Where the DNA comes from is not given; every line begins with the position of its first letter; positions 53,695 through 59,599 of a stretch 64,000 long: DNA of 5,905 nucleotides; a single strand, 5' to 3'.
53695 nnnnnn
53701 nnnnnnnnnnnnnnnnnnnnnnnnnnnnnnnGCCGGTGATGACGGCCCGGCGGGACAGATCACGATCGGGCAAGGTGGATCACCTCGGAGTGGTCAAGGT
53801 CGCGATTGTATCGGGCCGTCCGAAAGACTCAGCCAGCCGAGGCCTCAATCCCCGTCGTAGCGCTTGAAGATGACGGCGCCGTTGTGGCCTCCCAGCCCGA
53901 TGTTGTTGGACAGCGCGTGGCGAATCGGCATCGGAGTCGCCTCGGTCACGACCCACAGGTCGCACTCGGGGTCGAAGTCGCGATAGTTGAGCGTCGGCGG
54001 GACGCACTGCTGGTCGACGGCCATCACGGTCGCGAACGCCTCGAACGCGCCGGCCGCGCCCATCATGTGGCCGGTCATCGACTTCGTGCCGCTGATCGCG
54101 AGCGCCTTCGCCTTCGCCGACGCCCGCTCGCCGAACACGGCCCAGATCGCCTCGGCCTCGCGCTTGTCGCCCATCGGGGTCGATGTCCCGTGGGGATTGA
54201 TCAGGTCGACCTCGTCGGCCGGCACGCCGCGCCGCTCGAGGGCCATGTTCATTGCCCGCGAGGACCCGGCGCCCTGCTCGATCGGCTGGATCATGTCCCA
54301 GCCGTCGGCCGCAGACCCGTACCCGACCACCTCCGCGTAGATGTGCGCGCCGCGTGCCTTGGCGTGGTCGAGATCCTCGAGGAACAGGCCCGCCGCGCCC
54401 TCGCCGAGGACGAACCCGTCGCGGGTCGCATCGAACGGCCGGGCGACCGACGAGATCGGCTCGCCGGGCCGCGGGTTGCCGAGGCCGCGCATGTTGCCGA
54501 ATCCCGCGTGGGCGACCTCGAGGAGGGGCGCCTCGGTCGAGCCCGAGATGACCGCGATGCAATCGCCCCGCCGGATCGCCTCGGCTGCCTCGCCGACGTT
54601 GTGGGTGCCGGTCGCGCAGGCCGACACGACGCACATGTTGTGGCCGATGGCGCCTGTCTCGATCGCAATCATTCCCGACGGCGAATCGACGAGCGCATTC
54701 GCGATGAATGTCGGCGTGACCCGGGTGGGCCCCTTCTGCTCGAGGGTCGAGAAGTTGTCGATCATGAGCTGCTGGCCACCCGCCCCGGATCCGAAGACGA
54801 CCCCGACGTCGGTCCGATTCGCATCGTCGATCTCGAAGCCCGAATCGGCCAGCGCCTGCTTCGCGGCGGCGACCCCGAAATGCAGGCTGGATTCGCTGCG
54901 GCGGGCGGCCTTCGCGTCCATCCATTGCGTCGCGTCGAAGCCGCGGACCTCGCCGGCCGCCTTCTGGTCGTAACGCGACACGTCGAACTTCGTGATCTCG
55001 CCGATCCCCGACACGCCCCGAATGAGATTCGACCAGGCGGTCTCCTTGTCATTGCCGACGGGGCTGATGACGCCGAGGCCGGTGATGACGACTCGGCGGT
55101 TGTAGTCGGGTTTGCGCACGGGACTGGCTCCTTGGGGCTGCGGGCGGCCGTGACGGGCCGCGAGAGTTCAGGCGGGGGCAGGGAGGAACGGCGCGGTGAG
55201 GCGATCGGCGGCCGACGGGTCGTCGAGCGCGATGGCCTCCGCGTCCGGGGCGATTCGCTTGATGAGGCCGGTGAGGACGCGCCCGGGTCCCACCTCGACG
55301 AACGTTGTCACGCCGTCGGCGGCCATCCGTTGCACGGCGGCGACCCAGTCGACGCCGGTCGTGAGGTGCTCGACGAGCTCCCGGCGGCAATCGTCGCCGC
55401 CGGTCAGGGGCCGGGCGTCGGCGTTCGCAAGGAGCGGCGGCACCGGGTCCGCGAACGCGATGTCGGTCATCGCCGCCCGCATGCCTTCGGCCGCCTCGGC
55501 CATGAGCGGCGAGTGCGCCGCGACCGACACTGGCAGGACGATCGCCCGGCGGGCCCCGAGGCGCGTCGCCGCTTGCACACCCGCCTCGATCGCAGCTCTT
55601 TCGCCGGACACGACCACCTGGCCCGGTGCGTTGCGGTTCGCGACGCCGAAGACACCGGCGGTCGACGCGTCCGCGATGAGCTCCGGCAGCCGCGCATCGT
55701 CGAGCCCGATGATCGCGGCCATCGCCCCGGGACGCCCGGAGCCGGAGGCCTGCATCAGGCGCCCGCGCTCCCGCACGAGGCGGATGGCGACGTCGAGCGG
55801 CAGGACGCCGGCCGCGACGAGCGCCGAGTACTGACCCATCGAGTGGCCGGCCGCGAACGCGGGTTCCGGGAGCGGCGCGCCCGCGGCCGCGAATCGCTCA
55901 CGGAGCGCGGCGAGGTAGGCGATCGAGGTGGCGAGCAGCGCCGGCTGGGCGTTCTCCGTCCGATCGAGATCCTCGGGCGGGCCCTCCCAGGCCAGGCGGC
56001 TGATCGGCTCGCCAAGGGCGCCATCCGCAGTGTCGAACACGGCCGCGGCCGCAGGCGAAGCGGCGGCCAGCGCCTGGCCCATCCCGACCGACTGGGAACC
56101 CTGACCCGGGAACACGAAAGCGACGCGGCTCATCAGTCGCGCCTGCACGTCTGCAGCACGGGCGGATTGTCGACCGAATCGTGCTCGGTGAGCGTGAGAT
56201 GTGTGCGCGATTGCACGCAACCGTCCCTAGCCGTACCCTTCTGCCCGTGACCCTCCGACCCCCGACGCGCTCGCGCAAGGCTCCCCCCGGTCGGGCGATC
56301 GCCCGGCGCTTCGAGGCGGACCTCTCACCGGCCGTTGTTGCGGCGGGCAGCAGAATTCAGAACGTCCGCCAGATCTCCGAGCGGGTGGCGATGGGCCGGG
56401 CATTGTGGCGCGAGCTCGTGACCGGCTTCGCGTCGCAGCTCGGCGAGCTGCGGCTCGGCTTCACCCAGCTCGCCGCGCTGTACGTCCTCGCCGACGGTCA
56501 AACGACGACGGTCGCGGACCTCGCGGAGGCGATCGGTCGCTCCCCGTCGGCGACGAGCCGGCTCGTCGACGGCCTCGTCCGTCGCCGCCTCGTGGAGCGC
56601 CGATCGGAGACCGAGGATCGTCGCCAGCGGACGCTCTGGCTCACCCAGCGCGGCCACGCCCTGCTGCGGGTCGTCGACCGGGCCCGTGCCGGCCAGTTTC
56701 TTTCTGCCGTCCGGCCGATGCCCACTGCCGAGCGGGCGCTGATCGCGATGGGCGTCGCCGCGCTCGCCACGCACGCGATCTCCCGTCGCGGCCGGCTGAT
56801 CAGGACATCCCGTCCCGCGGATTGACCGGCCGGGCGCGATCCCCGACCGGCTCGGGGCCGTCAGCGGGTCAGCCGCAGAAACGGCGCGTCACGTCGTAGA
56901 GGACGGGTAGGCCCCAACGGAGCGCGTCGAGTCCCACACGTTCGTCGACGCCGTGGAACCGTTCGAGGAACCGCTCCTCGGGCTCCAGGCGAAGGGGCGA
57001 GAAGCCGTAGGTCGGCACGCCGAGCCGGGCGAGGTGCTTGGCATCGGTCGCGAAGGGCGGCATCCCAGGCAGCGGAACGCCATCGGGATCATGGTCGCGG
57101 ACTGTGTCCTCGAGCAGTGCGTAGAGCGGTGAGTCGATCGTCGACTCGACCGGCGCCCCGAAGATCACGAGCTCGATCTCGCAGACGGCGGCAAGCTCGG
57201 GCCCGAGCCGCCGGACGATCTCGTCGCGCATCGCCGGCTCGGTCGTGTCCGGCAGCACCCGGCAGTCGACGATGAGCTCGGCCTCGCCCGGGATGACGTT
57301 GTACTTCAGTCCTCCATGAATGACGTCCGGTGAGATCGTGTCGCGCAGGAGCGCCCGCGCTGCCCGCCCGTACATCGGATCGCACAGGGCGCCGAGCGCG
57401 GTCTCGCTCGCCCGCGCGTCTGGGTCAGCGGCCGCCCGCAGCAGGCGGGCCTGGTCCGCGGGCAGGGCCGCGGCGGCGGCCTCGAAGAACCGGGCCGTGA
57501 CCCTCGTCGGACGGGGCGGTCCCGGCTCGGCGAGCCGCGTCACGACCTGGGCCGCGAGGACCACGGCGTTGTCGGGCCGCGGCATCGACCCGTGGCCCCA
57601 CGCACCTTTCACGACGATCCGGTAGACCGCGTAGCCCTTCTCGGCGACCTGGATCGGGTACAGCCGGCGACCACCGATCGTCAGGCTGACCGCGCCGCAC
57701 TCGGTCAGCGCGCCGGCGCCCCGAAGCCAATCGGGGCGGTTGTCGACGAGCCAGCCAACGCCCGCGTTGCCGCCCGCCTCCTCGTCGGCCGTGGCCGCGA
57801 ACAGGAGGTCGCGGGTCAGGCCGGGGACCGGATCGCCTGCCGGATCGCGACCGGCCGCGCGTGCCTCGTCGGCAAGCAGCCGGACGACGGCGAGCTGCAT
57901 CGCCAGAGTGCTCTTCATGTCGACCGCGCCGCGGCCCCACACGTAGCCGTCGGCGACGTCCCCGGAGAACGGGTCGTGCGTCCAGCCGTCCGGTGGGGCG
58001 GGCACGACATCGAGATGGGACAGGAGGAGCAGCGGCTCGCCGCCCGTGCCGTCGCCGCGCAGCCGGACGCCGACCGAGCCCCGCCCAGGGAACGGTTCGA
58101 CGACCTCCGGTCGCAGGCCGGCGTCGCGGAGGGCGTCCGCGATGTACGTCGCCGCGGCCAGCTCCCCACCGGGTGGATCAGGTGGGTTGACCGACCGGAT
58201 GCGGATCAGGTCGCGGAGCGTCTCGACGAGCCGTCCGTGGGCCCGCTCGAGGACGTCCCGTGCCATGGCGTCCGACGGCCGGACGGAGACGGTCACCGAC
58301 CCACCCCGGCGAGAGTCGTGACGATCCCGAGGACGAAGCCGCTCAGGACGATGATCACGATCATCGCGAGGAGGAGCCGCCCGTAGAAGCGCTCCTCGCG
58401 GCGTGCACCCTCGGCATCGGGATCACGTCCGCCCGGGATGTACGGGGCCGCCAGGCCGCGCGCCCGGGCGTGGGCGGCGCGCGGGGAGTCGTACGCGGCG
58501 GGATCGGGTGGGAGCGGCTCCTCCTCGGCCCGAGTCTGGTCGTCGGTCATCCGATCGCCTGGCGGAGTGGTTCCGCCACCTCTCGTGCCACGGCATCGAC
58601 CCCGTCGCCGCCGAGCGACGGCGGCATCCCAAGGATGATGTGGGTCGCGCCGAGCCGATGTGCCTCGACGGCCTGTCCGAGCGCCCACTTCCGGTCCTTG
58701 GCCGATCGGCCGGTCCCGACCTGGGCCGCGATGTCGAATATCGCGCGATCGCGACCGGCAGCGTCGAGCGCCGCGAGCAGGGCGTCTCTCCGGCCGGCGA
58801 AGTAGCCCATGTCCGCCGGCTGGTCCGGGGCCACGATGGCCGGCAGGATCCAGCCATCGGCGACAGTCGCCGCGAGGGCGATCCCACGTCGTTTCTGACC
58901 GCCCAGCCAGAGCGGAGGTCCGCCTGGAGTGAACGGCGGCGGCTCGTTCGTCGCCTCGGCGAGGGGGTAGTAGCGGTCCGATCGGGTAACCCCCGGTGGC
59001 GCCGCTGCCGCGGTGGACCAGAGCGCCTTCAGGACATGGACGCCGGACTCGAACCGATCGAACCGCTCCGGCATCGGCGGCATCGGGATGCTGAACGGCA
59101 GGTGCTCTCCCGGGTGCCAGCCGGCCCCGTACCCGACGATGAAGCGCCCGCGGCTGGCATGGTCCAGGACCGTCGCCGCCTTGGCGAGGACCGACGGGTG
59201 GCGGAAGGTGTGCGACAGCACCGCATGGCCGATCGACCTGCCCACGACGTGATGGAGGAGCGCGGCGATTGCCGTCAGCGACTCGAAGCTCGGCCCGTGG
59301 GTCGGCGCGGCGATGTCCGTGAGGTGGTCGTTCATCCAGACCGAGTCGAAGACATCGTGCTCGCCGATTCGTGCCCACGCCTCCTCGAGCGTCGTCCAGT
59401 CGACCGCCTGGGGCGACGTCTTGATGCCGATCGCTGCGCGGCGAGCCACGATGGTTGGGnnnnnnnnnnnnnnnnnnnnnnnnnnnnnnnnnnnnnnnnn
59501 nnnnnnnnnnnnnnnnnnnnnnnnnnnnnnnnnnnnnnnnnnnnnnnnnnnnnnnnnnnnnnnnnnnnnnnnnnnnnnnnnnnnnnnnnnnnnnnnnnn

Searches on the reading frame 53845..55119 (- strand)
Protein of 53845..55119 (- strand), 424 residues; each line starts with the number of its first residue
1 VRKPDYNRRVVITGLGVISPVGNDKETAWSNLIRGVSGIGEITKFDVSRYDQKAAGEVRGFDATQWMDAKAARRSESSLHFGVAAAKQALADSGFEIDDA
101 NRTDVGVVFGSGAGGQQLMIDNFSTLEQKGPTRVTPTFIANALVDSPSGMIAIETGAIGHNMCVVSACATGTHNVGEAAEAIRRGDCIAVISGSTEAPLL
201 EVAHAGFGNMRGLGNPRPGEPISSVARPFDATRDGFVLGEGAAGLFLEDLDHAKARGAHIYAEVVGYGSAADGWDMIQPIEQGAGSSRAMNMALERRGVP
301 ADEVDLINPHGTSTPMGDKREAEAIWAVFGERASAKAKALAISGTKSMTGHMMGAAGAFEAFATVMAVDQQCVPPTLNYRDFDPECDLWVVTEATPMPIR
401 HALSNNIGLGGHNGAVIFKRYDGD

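Call 41: search_protein_families(library=pfam, proteins=[window:53845-55119:-], max_evalue=0.001)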
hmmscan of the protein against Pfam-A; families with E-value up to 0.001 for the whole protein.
window:53845-55119:- (424 aa): 2 families
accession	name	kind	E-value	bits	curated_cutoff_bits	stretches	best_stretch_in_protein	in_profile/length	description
PF00109.32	ketoacyl-synt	-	1.5e-45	156.2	20.8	1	8-253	2-252/252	Beta-ketoacyl synthase, N-terminal domain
PF02801.28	Ketoacyl-synt_C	-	1.9e-32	112.2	20.8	1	261-379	1-118/119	Beta-ketoacyl synthase, C-terminal domain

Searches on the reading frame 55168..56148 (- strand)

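Call 42: search_protein_families(library=pfam, proteins=[window:55168-56148:-], max_evalue=0.001)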
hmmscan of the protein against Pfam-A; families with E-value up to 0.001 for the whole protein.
window:55168-56148:- (326 aa): 1 family
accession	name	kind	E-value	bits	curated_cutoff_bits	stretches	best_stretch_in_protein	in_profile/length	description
PF00698.26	Acyl_transf_1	-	1.8e-37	130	32.7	1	11-297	2-276/319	Acyl transferase domain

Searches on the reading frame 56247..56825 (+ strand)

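Call 42: search_protein_families(library=pfam, proteins=[window:56247-56825:+], max_evalue=0.001)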
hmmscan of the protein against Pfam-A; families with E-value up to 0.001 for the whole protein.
window:56247-56825:+ (192 aa): 5 families
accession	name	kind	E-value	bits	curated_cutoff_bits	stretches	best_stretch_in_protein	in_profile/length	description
PF12802.13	MarR_2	-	7.2e-13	48.9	27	1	71-127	4-61/61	MarR family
PF01047.28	MarR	-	6.7e-11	42.3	24.6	1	73-127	4-58/59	MarR family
PF09339.16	HTH_IclR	-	1.7e-06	28.2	22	1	78-119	9-51/52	IclR helix-turn-helix domain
PF13463.12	HTH_27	-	4.3e-05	24.1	22.2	1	74-136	5-68/68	Winged helix DNA-binding domain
PF08100.18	Dimerisation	-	0.0003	21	25.6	1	81-126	34-77/93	O-methyltransferase dimerisation domain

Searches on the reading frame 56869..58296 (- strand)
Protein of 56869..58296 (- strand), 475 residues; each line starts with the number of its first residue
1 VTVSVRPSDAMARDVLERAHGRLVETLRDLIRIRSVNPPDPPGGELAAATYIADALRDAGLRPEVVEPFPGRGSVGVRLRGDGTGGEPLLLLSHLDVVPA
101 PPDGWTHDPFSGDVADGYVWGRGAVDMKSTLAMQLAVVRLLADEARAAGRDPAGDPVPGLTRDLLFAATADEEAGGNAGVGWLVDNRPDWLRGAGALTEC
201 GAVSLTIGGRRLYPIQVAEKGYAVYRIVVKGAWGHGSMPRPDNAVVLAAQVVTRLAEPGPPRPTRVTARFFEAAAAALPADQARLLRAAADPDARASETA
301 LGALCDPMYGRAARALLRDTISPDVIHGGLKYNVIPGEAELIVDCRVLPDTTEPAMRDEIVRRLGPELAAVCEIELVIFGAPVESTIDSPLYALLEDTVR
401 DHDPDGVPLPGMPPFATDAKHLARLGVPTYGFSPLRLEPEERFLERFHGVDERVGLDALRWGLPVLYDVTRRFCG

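Call 42: search_protein_families(library=pfam, proteins=[window:56869-58296:-], max_evalue=0.001)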
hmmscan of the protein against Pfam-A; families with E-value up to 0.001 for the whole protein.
window:56869-58296:- (475 aa): 3 families
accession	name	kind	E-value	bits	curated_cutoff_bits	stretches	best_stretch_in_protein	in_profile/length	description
PF01546.33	Peptidase_M20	-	4.2e-25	89.3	24.6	1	90-469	1-203/206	Peptidase family M20/M25/M40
PF07687.19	M20_dimer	-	5.9e-13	49.1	21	1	217-369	1-104/107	Peptidase dimerisation domain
PF04389.22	Peptidase_M28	-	0.00013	22.2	21.3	1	77-175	4-69/193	Peptidase family M28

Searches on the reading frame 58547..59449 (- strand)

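Call 42: search_protein_families(library=pfam, proteins=[window:58547-59449:-], max_evalue=0.001)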
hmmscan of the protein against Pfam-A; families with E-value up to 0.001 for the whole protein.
window:58547-59449:- (300 aa): 1 family
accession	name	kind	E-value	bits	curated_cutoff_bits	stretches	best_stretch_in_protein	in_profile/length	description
PF00296.26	Bac_luciferase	-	2.9e-26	93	27.9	1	24-244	27-226/314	Luciferase-like monooxygenase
